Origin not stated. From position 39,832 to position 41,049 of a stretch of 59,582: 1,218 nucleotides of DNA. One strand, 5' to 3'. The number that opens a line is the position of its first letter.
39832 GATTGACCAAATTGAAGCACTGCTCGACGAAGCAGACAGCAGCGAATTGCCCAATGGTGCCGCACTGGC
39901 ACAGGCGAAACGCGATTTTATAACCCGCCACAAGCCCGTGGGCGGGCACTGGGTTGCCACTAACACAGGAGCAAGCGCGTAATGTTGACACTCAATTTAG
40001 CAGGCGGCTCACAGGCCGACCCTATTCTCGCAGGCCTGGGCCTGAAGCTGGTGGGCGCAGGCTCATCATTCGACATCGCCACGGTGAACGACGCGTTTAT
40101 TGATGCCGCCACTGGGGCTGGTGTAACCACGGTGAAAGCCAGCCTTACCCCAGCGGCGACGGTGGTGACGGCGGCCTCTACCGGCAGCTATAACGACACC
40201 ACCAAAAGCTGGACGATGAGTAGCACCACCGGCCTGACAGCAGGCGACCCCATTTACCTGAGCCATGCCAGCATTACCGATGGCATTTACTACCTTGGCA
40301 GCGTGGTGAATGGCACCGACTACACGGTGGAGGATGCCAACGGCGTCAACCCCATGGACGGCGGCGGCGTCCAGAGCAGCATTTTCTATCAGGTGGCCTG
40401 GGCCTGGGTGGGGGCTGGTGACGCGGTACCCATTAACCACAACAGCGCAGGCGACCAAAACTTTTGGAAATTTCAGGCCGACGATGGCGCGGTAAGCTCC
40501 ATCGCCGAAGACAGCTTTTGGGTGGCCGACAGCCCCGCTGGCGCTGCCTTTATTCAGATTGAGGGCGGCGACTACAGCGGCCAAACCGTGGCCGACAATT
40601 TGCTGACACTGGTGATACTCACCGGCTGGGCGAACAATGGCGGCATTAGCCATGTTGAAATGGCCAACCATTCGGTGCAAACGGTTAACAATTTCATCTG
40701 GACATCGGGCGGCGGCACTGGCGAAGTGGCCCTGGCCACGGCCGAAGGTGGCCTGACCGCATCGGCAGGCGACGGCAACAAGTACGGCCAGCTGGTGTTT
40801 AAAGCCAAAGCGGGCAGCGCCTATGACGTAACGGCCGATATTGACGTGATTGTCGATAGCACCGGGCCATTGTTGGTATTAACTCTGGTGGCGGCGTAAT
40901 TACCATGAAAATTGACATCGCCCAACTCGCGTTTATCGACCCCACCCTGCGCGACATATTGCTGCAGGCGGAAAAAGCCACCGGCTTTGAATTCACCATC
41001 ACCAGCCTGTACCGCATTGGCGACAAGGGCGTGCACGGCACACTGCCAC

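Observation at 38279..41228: Seven-gene translationally coupled cassette of unknown function, transcribed opposite to the late operon in the middle of the prophage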

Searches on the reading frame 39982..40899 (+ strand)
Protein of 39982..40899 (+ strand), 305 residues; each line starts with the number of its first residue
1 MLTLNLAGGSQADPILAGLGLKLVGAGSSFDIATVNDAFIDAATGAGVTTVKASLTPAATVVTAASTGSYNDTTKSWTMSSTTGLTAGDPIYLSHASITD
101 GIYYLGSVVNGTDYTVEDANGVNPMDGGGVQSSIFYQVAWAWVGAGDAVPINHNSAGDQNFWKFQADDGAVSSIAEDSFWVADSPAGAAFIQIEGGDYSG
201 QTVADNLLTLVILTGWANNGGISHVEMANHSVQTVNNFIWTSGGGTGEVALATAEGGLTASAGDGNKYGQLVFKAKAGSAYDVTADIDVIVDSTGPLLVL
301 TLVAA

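Call 3: search_protein_families(library=pfam, proteins=[window:39982-40899:+], max_evalue=1)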
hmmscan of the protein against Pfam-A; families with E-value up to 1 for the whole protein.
window:39982-40899:+ (305 aa): 0 families

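Call 4: search_protein_families(library=phrogs, proteins=[window:39982-40899:+], max_evalue=1)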
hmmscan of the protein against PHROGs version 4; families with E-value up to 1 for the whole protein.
window:39982-40899:+ (305 aa): 1 family
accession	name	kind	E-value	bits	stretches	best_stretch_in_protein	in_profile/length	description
phrog_1236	-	head and packaging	0.33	11.6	1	70-129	47-105/177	head protein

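Call 8: find_homologous_proteins(query=window:39982-40899:+)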
Query window:39982-40899:+ (305 aa): 122 proteins with E <= 0.001 among 8000 candidates; the best 120 are listed.
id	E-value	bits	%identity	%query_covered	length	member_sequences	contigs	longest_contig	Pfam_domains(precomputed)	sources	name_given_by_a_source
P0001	8.9e-179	611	94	100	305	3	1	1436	-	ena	-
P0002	8.6e-164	562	87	100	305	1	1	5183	-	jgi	jgi:hypothetical protein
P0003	8.1e-157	539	83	100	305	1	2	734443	-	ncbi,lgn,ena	-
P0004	1.7e-126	440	68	100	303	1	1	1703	-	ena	-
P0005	2.8e-126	439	69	100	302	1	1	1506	-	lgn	-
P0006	2.0e-121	423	67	100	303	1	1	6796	-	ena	-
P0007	3.2e-120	419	66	100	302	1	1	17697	-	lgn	-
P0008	2.4e-119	416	65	100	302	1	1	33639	-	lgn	-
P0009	1.7e-118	414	66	100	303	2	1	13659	-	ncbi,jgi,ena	-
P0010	8.3e-117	408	63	100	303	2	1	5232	-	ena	-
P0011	9.1e-117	408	67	100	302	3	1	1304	-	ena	-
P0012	6.6e-116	405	64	100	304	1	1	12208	-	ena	-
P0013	1.8e-115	404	64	100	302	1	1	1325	-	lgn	-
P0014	1.5e-114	401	63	100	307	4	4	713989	-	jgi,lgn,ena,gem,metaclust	metaclust:\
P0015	2.0e-111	390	64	100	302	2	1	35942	-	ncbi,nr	ncbi:hypothetical protein N9J88_03320 [Porticoccaceae bacterium]|nr:hypothetical protein [Porticocca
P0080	5.8e-73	264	48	99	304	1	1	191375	-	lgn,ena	-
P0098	4.7e-65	238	44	98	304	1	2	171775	-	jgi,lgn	jgi:hypothetical protein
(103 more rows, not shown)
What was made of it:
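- Checked: c6 has at least 122 homologous clusters of constant length, about 304 aa (call 8).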

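Call 9: search_dna_similar(query=window:39982-40899:+, collection=phages, mode=protein, max_rows=20, max_evalue=0.001)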
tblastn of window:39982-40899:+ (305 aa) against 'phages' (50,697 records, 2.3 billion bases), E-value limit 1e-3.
No match.

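Call 10: find_encoding_contigs(protein=P0003, flank=10000, max_places=3)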
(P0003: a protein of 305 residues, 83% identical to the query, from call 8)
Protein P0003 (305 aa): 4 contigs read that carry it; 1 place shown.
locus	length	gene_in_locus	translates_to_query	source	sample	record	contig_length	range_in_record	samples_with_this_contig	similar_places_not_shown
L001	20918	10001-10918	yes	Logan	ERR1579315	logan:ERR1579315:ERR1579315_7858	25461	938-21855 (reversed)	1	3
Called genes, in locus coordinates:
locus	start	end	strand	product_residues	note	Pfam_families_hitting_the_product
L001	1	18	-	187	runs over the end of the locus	PF05069:Phage_tail_S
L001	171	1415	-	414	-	PF04233:Phage_Mu_F, PF18810:PBECR2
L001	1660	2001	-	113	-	PF13539:Peptidase_M15_4 (weak)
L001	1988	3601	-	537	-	PF06074:Portal_Mu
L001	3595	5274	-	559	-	PF03237:Terminase_6N (weak)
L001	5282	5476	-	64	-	-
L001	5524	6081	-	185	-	PF11985:Phage_Mu_Gp27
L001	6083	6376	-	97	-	-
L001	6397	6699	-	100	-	PF10805:DUF2730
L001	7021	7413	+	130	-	-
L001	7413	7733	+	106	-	-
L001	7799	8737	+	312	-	-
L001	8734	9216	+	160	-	-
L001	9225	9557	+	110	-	-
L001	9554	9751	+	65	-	-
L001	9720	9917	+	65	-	-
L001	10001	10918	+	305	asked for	-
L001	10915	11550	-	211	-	-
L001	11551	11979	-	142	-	-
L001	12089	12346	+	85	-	-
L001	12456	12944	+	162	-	-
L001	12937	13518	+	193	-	PF09669:Phage_pRha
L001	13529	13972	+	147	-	PF01381:HTH_3 (faint)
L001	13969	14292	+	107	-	PF13412:HTH_24 (faint), PF09339:HTH_IclR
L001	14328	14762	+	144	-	-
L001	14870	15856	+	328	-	-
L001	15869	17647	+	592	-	PF00665:rve (weak)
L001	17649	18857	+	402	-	PF13401:AAA_22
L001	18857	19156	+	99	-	-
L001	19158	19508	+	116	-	PF04448:DUF551 (weak)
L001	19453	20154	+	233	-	PF11363:DUF3164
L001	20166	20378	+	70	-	PF01258:zf-dskA_traR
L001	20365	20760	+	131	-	-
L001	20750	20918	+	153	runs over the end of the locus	PF06252:GemA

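Call 15: find_encoding_contigs(protein=P0014, flank=10000, max_places=2)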
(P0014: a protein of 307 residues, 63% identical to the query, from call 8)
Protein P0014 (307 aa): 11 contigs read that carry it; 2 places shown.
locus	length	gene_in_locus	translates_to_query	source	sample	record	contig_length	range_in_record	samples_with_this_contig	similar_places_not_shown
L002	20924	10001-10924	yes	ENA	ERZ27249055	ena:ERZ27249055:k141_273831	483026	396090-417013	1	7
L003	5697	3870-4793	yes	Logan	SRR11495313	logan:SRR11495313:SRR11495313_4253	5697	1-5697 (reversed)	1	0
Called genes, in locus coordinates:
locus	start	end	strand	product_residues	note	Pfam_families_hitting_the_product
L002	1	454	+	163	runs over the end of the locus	-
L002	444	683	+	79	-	PF16080:Phage_holin_2_3 (weak)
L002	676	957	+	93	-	PF10963:Phage_TAC_10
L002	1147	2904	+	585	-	PF10145:PhageMin_Tail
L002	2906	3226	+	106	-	PF10761:DUF2590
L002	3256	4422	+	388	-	PF04865:Baseplate_J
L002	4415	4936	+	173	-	PF09684:Tail_P2_I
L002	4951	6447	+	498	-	PF12571:Phage_tail_fib, PF21722:Gly_rich_2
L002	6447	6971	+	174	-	PF14301:DUF4376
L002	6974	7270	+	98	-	-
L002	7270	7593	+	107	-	-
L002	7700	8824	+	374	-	-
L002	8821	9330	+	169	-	-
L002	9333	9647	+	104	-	-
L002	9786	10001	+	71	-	-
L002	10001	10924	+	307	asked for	-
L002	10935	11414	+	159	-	PF25759:HP1_ORF34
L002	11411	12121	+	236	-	-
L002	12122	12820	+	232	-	-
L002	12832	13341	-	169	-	-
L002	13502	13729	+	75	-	-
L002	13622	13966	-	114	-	PF13560:HTH_31 (weak), PF01381:HTH_3 (weak)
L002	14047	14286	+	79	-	-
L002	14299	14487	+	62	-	-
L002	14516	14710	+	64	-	-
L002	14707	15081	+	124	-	-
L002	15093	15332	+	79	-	-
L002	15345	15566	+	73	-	-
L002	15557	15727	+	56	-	-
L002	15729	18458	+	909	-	PF13362:Toprim_3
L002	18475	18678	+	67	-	-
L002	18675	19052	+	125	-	-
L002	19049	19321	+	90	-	-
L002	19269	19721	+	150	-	-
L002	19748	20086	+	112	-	-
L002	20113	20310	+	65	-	-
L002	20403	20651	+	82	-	PF14354:Lar_restr_allev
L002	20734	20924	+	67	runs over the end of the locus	-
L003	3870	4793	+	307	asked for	-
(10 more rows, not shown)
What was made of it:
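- a P2/HP1-like prophage, after the tail fibre and DUF4376 genes (call 15);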

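Call 18: search_solved_structures(query=A1, max_evalue=10)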
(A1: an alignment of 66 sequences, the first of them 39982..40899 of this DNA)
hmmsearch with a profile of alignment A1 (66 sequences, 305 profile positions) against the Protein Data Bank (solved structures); distinct sequences matched with E-value up to 10: 0.
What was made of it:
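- On Hoc-like Ig-domain capsid decoration proteins: No sequence similarity to any annotated decoration protein (calls 4, 9, 18).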

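Call 19: predict_structure(alignment_id=A1)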
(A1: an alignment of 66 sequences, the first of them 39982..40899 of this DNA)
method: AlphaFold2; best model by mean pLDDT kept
length: 305 residues; sequences in the alignment: 66
mean_pLDDT: 95.8   pTM: 0.89
mean pLDDT of the five models: 95.8, 95.6, 95.0, 94.9, 94.6
residues with pLDDT >= 90: 286; 70-90: 18; 50-70: 1; < 50: 0
segments of 3 or more residues with pLDDT < 50: none
pLDDT, mean of each block of 10 residues (from residue 1): 95 97 95 97 97 98 97 97 98 96 98 96 95 97 97 97 97 97 95 95 95 92 98 98 96 97 96 97 98 86 82
secondary structure, 60 per line:
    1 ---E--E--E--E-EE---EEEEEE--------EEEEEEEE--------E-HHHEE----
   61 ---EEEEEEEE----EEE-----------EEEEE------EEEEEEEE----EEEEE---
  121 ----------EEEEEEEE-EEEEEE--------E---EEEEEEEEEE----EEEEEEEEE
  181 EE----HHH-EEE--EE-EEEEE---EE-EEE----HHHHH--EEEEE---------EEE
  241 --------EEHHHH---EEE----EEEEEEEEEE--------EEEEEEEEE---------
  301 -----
elements in order: E20-25 E34-41 E64-71 E76-78 E90-94 E101-108 E113-117 E131-138 E140-145 E158-167 E172-182 E191-193 E199-203 E210-212 H217-221 E224-228 E238-240 H251-254 E258-260 E265-274 E283-291
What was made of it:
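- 39982..40899 (+): c6: the 305-aa signature protein of the module. It is an all-beta, multi-domain Ig-like protein ending in the shared tail (.................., encoded at 40864-40896). AF2 pLDDT 95.8, pTM 0.89 (call 19).
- On Donor-strand-exchange pilins (chaperone-usher or type V): The tail is unpaired coil in the monomer model (call 19).
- Closest known: Modular receptor-binding or tail-fibre cassettes with dedicated assembly proteins. Different: No homology to fibre or Tfa families (calls 3, 4). c6 models as a monomeric Ig-like protein rather than a trimeric fibre (call 19).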

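Call 21: fold_search(model_id=the predicted structure, library=pdb)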
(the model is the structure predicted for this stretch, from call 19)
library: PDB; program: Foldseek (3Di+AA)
matches with E <= 10: 1087; with E <= 0.001: 10
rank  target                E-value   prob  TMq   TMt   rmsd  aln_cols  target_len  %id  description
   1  3f84_B                1.3e-05  0.85  0.16  0.16  18.7       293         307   14  Structure of fusion complex of major pilin CfaB and major pilin CfaB of CFA/I pilus from ETEC E. coli (released 2009-08-11)
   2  9g93_A                1.6e-04  0.96  0.19  0.11  16.5       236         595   10  CryoET structure of the in vitro grown Bacillus anthracis Sap S-layer (released 2024-12-18)
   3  3f85                  1.8e-04  0.60  0.19  0.14  19.4       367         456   12  Structure of fusion complex of homo trimeric major pilin subunits CfaB of CFA/I fimbirae from ETEC E. coli (released 2009-08-11)
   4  3f84_A                2.6e-04  0.72  0.18  0.19  18.1       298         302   15  Structure of fusion complex of major pilin CfaB and major pilin CfaB of CFA/I pilus from ETEC E. coli (released 2009-08-11)
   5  6ffy_A                3.2e-04  0.98  0.18  0.08  14.0       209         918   12  Structure of the mouse SorCS2-NGF complex (released 2018-08-01)
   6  2hb0_A                3.6e-04  0.84  0.21  0.19  17.4       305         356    9  Crystal Structure of CfaE, the Adhesive Subunit of CFA/I Fimbria of Enterotoxigenic Escherichia coli (released 2007-06-26)
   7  8beg_A                4.4e-04  0.69  0.20  0.12  17.6       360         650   12  Structure of Ig-like domains from PrgB (released 2022-11-30)
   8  6tav_D                6.2e-04  0.60  0.16  0.06  15.7       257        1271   12  Crystal structure of endopeptidase-induced alpha2-macroglobulin (released 2021-05-12)
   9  8s80_A                6.9e-04  0.84  0.18  0.23  16.2       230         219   10  Domains 4 and 5 of Sap S-layer protein from Bacillus anthracis (released 2024-11-20)
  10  6hn4_E                7.7e-04  0.60  0.18  0.23  15.3       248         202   10  Leucine-zippered human insulin receptor ectodomain with single bound insulin - "lower" membrane-proximal part (released 2018-11-21)
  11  6arq_D                1.2e-03  0.90  0.22  0.22  13.4       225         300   12  Crystal structure of CD96 (D1) bound to CD155/necl-5 (D1-3) (released 2018-11-21)
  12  4aq1_A                1.2e-03  0.33  0.17  0.09  30.5       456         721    9  Structure of the SbsB S-layer protein of Geobacillus stearothermophilus PV72p2 in complex with nanobody KB6 (released 2012-06-13)
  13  8s80_B                1.3e-03  0.72  0.17  0.23  17.1       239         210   11  Domains 4 and 5 of Sap S-layer protein from Bacillus anthracis (released 2024-11-20)
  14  5w4t_A                1.6e-03  0.80  0.19  0.18  14.3       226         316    8  Crystal Structure of Fish Cadherin-23 EC1-3 (released 2018-06-20)
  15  4kkq_A                1.6e-03  0.57  0.17  0.21  19.5       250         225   11  Crystal structure of Vibrio cholerae RbmA (crystal form 1) (released 2013-05-22)
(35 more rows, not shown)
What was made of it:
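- Closest known: Strand-exchange pili: chaperone-usher pilins. Same: The best PDB Foldseek hit of c6 is a donor-strand-complemented CfaB fusion (E=1.3e-5, call 21).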

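Call 23: find_encoding_contigs(protein=P0080, flank=10000, max_places=2)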
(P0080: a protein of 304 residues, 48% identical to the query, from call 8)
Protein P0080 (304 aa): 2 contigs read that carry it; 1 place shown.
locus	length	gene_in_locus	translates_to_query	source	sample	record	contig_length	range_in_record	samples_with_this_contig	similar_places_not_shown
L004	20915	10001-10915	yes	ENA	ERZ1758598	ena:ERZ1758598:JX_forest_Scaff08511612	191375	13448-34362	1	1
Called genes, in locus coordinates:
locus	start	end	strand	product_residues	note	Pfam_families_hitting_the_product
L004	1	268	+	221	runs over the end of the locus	PF00929:RNase_T, PF16473:Rv2179c-like (faint)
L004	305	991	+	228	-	-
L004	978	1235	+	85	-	-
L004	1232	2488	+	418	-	PF02877:PARP_reg (weak), PF00644:PARP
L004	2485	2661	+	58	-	-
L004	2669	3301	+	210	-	-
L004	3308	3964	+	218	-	-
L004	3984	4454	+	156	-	-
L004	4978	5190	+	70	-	-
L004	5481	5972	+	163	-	-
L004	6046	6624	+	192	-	PF01844:HNH, PF13395:HNH_4, PF14279:HNH_5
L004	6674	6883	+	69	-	-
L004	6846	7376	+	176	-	PF00929:RNase_T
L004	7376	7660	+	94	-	-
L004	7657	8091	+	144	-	-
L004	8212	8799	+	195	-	-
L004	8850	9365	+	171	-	-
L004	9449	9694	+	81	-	-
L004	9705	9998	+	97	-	-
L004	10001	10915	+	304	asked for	-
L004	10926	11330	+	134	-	-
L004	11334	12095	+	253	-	-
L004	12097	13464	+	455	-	-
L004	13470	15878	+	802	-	PF03372:Exo_endo_phos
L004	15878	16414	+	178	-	-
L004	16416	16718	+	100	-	-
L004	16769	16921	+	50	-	PF18919:DUF5670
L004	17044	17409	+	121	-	PF06725:3D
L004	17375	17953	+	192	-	PF02945:Endonuclease_7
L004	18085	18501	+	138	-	-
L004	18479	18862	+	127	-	-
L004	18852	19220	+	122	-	-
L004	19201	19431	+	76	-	-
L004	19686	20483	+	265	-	-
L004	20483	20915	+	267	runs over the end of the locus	PF01471:PG_binding_1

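Call 24: fold_search(model_id=the predicted structure, library=viral)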
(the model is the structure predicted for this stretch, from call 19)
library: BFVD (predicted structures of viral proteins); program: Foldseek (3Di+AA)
matches with E <= 10: 830; with E <= 0.001: 18
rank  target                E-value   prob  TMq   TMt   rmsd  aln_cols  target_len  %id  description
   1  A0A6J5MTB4            5.4e-06  1.00  0.20  0.15  13.4       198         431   15  Uncharacterized protein [uncultured Caudovirales phage]
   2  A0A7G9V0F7            6.1e-06  0.99  0.22  0.10  17.9       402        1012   12  (no name in the UniProt tables at hand)
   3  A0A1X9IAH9            1.0e-05  1.00  0.24  0.08  16.0       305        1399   11  Structral protein [Xanthomonas phage Xoo-sp2]
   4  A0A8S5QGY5            1.2e-05  0.95  0.19  0.18  23.0       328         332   11  BACON domain-containing protein [Myoviridae sp. ctgpD8]
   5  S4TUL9                5.7e-05  0.99  0.25  0.18  15.6       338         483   12  Uncharacterized protein (Fragment) [Salmonella phage FSL SP-099]
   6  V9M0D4                8.9e-05  0.63  0.17  0.07  27.3       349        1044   14  Big-1 domain-containing protein [Vibrio phage VP4B]
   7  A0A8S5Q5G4            3.3e-04  0.41  0.15  0.14  25.9       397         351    9  Structural protein [Siphoviridae sp. ctrzs15]
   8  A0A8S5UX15            3.9e-04  0.69  0.18  0.07  20.4       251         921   14  Uncharacterized protein [Siphoviridae sp. ctzO58]
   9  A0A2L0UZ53            4.1e-04  0.94  0.21  0.07  13.7       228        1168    9  Putative internalin [Agrobacterium phage Atu_ph07]
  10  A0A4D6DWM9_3          5.1e-04  0.87  0.19  0.06  15.8       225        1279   16  Uncharacterized protein [Edwardsiella phage pEt-SU]
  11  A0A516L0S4            5.4e-04  1.00  0.31  0.31   7.2       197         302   10  (no name in the UniProt tables at hand)
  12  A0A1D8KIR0            5.4e-04  0.44  0.15  0.07  16.1       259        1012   12  Baseplate hub + tail lysozyme [Synechococcus phage S-CAM3]
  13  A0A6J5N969            5.7e-04  0.69  0.17  0.06  18.8       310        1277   11  Glycine-rich domain-containing protein [uncultured Caudovirales phage]
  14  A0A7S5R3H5            6.0e-04  0.47  0.17  0.08  17.4       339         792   12  Carboxypeptidase regulatory domain-containing protein [Rhizobium phage RHph_N38]
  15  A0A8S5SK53            7.1e-04  0.54  0.18  0.16  26.3       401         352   10  Structural protein [Siphoviridae sp. ctrCN24]
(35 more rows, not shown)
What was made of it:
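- On Hoc-like Ig-domain capsid decoration proteins: Foldseek matches are Ig-like repeat proteins, including phage structural proteins (calls 19, 21, 24).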

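Call 26: find_related_loci(query=A1, collection=viral_contigs, flank=10000)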
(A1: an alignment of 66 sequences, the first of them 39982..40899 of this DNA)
Query A1 (305 aa) in viral_contigs; peptide patterns used: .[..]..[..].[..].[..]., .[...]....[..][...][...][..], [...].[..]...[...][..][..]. (x = any residue, [..] = any of these).
97 stretches matched a pattern; 18 encode a relative of the query (tblastn E <= 1e-3); 17 distinct loci.
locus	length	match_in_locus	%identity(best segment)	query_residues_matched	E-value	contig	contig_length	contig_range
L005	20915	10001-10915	63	2-305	7e-122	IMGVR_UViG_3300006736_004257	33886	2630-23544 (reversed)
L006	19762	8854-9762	54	1-305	5e-98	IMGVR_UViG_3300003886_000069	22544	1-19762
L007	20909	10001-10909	54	1-305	2e-88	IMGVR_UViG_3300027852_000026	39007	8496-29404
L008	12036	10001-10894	50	2-300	3e-85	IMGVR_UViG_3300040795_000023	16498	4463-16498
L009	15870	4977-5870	50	2-300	3e-85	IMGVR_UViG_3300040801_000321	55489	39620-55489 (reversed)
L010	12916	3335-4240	50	2-305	2e-82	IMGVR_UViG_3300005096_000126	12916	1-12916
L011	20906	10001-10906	50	2-305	1e-83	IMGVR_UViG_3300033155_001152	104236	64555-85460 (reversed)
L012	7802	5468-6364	46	2-302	4e-70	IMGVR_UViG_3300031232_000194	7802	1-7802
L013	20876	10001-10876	43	1-303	6e-63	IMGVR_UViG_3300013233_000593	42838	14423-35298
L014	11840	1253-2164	42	1-303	1e-62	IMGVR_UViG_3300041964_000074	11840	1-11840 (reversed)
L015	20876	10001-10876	43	1-303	3e-63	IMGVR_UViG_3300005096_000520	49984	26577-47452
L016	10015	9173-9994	44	2-277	1e-55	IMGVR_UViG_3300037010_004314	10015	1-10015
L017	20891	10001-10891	43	2-300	1e-72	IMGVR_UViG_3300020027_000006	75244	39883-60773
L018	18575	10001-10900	41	2-304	3e-58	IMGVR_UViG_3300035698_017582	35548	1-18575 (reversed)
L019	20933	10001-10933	31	2-305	3e-30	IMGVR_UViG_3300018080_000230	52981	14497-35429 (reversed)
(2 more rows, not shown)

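Call 28: find_related_loci(query=A2, collection=genome_contigs, flank=10000)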
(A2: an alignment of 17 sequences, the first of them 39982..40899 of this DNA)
Query A2 (305 aa) in genome_contigs; peptide patterns used: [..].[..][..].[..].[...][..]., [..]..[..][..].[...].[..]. (x = any residue, [..] = any of these).
53 stretches matched a pattern, but none encodes a relative of the query by tblastn (E <= 1e-3).

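Call 29: find_related_loci(query=window:39982-40899:+, collection=genome_contigs, flank=10000)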
Query window:39982-40899:+ (305 aa) in genome_contigs; peptide patterns used: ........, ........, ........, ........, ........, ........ (x = any residue, [..] = any of these).
38 stretches matched a pattern, but none encodes a relative of the query by tblastn (E <= 1e-3).
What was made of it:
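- Tried and rejected: Two scans of representative bacterial and archaeal genomes for c6 relatives found nothing (calls 28, 29).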
